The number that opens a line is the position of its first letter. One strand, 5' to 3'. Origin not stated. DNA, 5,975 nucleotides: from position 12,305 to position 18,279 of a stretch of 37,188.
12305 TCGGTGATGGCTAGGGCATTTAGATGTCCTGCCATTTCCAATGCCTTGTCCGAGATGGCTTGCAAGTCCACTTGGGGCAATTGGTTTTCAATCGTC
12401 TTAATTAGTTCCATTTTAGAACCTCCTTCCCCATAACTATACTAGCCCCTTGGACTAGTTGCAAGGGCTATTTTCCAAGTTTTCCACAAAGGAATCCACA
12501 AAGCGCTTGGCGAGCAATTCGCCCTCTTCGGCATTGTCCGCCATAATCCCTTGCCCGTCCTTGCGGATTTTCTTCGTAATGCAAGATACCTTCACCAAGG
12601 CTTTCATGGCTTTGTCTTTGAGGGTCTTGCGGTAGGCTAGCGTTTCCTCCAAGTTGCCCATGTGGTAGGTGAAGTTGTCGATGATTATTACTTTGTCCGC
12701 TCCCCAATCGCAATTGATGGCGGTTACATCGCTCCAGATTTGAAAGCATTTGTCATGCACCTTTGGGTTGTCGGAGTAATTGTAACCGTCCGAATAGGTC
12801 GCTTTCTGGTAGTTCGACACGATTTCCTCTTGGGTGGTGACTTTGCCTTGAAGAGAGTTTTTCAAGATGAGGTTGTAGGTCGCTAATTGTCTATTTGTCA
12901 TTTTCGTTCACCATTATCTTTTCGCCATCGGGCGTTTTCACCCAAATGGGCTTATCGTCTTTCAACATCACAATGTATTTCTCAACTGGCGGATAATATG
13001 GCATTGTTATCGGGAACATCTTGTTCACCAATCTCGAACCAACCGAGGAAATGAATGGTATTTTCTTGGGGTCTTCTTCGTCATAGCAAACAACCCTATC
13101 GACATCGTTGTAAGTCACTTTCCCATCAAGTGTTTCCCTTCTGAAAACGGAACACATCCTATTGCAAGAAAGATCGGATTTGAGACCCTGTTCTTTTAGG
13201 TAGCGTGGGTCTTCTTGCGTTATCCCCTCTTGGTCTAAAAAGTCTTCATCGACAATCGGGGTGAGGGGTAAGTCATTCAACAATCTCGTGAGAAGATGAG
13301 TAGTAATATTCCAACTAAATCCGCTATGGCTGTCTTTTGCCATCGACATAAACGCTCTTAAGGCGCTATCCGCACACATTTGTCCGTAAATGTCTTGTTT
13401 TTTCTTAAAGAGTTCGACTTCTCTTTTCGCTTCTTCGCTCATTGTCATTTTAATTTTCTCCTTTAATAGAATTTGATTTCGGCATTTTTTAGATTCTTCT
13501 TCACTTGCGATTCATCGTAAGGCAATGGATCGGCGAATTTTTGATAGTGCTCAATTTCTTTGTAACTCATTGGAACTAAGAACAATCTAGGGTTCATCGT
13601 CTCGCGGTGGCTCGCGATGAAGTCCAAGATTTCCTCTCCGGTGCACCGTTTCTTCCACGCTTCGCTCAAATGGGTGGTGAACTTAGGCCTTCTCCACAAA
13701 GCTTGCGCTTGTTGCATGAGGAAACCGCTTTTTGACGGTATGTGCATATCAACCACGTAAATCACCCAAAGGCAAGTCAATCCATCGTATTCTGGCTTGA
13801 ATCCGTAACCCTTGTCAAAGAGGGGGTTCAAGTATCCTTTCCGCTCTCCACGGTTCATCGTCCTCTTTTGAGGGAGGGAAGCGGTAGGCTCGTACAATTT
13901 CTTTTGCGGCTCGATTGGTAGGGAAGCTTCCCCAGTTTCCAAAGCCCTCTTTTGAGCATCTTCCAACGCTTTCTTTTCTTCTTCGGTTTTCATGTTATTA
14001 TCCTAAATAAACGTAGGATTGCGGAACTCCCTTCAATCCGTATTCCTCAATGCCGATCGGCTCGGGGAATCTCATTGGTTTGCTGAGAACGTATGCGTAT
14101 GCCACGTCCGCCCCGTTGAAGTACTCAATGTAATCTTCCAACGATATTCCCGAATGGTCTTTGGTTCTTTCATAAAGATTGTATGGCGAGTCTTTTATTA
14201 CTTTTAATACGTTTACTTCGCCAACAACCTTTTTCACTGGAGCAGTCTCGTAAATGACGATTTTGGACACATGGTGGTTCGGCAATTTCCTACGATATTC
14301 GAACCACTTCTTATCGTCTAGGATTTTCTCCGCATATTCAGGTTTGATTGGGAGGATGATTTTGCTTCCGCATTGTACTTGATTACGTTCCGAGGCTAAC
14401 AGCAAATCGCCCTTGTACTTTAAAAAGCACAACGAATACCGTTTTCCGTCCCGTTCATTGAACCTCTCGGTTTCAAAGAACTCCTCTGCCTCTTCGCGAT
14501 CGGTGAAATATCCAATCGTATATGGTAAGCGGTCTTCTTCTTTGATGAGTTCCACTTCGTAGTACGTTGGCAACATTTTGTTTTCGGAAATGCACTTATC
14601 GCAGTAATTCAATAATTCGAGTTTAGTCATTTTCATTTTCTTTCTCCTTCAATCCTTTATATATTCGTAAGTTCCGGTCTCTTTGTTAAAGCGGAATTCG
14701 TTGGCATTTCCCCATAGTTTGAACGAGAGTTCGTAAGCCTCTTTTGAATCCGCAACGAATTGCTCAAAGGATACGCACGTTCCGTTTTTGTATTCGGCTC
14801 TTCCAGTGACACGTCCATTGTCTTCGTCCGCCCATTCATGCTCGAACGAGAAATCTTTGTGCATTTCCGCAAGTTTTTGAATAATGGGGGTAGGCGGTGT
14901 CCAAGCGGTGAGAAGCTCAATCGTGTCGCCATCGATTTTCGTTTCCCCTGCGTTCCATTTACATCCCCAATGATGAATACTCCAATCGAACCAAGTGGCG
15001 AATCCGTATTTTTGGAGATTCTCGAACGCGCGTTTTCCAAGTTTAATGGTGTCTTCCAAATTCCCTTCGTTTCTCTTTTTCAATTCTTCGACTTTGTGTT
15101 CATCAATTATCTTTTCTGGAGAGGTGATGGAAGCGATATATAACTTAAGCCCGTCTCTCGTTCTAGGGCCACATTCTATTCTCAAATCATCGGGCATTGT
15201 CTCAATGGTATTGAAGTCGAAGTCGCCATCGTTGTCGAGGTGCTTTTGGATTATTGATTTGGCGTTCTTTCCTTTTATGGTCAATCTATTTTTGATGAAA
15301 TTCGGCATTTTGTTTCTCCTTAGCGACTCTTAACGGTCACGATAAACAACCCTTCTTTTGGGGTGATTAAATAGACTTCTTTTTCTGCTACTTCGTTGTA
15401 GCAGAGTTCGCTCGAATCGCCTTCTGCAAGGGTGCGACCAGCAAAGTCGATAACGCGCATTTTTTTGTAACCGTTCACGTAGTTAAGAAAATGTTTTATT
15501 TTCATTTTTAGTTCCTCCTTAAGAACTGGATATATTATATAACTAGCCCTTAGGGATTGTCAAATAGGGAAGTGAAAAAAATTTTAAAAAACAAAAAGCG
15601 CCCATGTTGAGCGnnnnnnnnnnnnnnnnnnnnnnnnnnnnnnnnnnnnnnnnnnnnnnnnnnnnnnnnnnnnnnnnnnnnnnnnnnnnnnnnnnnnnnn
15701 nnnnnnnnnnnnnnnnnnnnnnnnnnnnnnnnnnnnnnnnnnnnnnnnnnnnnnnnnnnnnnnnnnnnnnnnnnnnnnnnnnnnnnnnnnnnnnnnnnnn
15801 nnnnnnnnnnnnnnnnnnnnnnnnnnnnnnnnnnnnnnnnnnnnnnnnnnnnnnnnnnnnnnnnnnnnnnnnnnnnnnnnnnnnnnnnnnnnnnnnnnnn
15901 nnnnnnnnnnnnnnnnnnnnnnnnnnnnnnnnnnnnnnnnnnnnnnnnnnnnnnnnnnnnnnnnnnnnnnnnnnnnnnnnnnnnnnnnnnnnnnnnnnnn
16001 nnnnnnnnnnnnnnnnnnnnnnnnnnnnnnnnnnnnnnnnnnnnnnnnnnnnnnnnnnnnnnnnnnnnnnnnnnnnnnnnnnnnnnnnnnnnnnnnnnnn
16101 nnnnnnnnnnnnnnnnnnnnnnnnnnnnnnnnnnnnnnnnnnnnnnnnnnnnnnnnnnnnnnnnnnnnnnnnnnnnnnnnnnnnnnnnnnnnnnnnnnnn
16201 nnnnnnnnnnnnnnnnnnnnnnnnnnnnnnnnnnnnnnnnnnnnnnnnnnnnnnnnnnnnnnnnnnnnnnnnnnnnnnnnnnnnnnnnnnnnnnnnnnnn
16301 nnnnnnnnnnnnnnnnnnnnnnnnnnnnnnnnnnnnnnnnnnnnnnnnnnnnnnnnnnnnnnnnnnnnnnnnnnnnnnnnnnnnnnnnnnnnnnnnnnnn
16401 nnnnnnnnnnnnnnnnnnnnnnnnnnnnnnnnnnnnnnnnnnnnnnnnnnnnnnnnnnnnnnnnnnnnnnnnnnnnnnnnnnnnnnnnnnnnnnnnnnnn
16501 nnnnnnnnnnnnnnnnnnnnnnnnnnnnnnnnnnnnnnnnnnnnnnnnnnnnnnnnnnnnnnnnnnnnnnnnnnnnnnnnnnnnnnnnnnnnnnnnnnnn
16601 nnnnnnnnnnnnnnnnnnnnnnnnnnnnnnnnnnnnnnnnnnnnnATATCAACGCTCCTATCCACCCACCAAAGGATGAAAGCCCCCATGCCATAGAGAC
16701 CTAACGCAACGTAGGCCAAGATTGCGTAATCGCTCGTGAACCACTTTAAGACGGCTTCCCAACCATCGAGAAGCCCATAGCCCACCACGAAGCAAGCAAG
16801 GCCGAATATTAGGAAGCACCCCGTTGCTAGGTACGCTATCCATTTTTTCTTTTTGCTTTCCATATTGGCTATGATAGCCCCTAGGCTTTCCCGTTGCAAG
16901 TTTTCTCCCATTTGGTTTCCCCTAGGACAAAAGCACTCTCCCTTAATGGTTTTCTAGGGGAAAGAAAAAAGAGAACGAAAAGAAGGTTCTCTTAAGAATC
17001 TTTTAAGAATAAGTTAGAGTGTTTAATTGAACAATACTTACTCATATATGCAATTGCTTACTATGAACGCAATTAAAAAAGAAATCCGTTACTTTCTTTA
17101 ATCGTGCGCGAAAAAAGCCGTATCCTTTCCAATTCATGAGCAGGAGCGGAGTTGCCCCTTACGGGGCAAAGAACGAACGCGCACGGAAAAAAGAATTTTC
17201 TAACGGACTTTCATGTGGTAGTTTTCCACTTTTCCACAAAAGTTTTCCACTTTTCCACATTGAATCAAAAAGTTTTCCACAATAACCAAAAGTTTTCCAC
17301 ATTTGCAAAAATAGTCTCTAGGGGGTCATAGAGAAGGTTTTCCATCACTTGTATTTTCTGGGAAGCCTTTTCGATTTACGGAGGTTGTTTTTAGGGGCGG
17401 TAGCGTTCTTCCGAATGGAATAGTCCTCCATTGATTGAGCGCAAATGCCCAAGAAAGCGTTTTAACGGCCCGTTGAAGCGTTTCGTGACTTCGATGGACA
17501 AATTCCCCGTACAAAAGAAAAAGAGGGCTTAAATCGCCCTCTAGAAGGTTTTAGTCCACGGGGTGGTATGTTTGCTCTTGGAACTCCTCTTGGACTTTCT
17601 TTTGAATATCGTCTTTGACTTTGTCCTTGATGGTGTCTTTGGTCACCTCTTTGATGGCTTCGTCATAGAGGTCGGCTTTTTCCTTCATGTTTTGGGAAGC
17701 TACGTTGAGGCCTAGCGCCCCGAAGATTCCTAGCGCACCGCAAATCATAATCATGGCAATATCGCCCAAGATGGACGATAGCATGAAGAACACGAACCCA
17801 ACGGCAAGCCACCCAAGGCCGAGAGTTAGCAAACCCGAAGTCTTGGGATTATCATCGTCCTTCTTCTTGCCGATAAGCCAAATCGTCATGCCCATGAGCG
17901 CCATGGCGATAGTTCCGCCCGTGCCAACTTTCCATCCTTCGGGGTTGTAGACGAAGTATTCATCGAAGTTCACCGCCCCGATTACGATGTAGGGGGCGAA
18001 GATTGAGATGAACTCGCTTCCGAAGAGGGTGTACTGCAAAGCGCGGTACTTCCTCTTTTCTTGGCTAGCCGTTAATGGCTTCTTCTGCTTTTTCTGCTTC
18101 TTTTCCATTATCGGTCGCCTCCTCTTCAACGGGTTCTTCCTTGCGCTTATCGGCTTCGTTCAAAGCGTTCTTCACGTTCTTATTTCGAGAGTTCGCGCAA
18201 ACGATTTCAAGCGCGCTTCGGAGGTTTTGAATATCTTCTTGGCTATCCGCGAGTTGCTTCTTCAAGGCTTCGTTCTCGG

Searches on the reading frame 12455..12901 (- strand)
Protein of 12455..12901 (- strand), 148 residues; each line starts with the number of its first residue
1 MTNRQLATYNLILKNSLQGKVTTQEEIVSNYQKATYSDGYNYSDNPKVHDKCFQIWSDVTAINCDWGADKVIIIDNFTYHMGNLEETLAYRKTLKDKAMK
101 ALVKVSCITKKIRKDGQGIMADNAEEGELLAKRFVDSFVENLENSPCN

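Call 29: search_protein_families(library=phrogs, proteins=[window:12455-12901:-], max_evalue=0.001)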
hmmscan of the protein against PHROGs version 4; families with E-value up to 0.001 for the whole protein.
window:12455-12901:- (148 aa): 0 families

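Call 69: search_protein_families(library=pfam, proteins=[window:12455-12901:-], max_evalue=0.05)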
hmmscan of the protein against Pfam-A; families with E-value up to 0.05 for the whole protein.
window:12455-12901:- (148 aa): 0 families

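Call 87: search_protein_families(library=ncbifam, proteins=[window:12455-12901:-], max_evalue=0.05)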
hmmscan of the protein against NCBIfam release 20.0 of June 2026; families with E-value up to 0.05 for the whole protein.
window:12455-12901:- (148 aa): 2 families
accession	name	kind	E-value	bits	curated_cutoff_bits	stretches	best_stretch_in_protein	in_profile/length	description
TIGR02941.1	Sigma_B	equivalog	0.018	14.5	315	1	20-55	27-62/255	RNA polymerase sigma factor SigB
NF010640.0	PRK14037.1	subfamily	0.038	12.9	504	1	67-139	89-161/377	citrate synthase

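Call 102: search_solved_structures(query=window:12455-12901:-, max_evalue=1)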
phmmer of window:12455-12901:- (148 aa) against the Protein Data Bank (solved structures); distinct sequences matched with E-value up to 1: 22.
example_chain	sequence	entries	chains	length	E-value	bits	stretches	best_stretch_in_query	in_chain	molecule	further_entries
8pjw_A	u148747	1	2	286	0.00019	24.6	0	38-85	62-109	SAKe6FE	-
8pju_A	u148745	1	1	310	0.027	17.6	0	37-83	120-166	SAKe6DEtal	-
2ow9_A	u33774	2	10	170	0.16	15.1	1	30-65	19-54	Collagenase 3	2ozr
3kry_A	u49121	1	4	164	0.18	14.9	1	30-65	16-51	Collagenase 3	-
3ljz_A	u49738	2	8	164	0.18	14.9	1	30-65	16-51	Collagenase 3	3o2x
1fls_A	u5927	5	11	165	0.18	14.9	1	30-65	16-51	COLLAGENASE-3 | Collagenase 3 | Matrix metallopeptidase 13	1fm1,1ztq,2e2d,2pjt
1cxv_A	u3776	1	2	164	0.18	14.9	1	30-65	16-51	PROTEIN (COLLAGENASE-3)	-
2d1n_A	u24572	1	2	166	0.18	14.9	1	30-65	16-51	Collagenase 3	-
6hv2_A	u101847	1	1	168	0.18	14.9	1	30-65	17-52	Collagenase 3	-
3kec_A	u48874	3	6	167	0.18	14.9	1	30-65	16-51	Collagenase 3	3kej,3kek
1you_A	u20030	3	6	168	0.19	14.9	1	30-65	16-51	Collagenase 3 | MMP-13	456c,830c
3tvc_A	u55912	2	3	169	0.19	14.8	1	30-65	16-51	Collagenase 3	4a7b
4jp4_A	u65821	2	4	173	0.19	14.8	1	30-65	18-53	Collagenase 3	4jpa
5uwk_A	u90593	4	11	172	0.19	14.8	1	30-65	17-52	Collagenase 3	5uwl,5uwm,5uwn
5b5o_A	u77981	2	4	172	0.19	14.8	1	30-65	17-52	Collagenase 3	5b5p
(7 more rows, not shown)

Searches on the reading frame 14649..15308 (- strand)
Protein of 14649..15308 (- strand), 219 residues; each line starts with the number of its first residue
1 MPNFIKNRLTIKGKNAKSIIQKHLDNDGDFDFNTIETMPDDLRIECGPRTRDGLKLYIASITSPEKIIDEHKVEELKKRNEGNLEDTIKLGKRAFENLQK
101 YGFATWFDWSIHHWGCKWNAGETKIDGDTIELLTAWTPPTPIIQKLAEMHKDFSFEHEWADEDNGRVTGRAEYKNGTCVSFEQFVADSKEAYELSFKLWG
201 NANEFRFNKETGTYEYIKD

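Call 30: search_protein_families(library=phrogs, proteins=[window:14649-15308:-], max_evalue=0.001)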
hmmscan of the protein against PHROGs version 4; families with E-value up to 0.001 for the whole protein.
window:14649-15308:- (219 aa): 2 families
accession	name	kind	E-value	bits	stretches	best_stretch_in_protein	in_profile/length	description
phrog_12644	-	unknown function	5.2e-29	102.7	1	1-184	1-196/236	-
phrog_20518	-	unknown function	4.8e-09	37.4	1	102-157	103-164/177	-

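Call 69: search_protein_families(library=pfam, proteins=[window:14649-15308:-], max_evalue=0.05)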
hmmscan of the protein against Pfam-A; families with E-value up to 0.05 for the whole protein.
window:14649-15308:- (219 aa): 2 families
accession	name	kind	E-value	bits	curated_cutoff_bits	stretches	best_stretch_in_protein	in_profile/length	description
PF18406.6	DUF1281_C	-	1.2e-18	67.2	22.8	1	114-199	2-85/88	Ferredoxin-like domain in Api92-like protein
PF17642.6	TssD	-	0.016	15.5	25.8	1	123-209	35-120/128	Hemolysin coregulated protein Hcp (TssD)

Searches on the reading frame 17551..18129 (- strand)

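Call 30: search_protein_families(library=phrogs, proteins=[window:17551-18129:-], max_evalue=0.001)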
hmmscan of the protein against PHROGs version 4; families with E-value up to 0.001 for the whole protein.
window:17551-18129:- (192 aa): 0 families

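Call 70: search_protein_families(library=pfam, proteins=[window:17551-18129:-], max_evalue=0.05)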
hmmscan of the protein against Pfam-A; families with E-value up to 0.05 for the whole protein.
window:17551-18129:- (192 aa): 4 families
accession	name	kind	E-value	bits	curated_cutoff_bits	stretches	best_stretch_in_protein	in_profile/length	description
PF07332.16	Phage_holin_3_6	-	0.00096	19.6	28.4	1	101-165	42-111/116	Putative Actinobacterial Holin-X, holin superfamily III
PF03073.20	TspO_MBR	-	0.011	15.9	24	1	61-133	32-108/145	TspO/MBR family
PF01757.29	Acyl_transf_3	-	0.013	15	31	1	35-142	155-262/326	Acyltransferase domain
PF09586.16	YfhO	-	0.018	13.9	28.5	1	67-160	365-461/835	Bacterial membrane protein YfhO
